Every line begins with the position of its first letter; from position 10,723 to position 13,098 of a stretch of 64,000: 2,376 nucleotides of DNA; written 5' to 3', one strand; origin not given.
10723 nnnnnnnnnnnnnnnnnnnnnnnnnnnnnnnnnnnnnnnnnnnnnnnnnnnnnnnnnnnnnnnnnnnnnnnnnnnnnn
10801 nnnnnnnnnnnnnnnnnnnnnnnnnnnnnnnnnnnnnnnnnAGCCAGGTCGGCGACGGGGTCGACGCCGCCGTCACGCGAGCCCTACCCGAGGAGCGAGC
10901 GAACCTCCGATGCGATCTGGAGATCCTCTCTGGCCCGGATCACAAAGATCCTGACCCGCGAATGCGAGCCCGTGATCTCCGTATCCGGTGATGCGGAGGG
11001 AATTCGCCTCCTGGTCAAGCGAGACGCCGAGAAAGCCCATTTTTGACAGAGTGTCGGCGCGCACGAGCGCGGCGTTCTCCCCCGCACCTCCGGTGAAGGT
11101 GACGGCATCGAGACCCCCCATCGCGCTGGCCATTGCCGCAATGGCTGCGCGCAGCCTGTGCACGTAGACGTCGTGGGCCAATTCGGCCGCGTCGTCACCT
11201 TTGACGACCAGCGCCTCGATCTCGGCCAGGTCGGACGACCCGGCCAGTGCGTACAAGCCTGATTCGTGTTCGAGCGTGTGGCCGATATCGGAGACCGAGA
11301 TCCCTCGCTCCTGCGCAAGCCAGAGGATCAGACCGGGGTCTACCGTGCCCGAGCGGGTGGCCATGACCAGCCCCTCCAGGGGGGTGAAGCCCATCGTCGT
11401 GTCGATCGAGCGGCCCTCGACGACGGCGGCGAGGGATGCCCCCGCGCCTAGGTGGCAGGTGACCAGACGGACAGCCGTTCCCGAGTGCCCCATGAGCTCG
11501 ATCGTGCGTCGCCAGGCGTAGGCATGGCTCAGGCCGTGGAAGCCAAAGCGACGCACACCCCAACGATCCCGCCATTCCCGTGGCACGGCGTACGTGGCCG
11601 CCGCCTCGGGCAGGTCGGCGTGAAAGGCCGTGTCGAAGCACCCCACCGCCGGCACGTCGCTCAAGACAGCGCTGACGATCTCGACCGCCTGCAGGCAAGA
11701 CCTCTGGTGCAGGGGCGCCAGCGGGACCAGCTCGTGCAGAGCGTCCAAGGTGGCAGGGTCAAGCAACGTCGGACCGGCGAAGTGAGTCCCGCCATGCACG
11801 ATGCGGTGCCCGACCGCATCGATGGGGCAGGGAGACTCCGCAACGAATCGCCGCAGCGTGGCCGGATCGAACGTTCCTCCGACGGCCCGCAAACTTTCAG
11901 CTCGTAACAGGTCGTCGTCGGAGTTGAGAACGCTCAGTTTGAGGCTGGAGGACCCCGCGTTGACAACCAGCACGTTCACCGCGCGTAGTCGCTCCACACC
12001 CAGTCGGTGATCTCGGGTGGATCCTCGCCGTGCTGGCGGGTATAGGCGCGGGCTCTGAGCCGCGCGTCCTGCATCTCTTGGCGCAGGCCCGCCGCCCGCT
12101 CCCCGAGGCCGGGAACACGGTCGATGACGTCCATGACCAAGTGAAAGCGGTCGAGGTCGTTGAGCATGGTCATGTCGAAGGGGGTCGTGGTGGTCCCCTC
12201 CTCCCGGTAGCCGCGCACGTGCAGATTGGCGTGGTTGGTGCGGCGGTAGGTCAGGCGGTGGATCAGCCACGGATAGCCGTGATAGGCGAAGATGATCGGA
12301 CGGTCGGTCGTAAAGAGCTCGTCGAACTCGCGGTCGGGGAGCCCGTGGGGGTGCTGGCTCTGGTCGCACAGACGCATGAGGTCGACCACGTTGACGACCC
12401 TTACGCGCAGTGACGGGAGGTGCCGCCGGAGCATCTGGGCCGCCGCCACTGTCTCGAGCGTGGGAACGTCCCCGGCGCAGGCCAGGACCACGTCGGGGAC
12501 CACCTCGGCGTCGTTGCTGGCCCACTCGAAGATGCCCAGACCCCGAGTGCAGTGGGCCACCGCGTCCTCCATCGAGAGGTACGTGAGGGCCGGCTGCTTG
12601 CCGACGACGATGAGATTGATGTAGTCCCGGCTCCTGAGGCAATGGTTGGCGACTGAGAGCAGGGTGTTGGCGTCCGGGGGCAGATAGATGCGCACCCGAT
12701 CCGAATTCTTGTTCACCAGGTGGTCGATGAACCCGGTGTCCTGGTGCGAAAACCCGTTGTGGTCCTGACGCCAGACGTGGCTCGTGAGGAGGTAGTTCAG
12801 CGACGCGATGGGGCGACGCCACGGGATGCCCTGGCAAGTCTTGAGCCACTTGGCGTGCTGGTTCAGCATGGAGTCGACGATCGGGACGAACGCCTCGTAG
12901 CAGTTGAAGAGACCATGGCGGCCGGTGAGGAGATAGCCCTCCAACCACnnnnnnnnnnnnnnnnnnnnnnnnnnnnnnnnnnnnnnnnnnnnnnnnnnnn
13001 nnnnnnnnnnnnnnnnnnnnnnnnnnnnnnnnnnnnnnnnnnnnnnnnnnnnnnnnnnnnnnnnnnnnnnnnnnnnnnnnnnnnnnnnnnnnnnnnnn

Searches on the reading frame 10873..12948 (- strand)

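Call 17: search_protein_families(library=pfam, proteins=[window:10873-12948:-], max_evalue=0.001)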
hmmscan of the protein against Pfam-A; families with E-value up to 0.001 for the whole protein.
window:10873-12948:- (691 aa): 1 family
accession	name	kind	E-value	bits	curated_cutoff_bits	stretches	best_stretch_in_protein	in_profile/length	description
PF00871.23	Acetate_kinase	-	2e-104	349.8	22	1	369-652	76-362/392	Acetokinase family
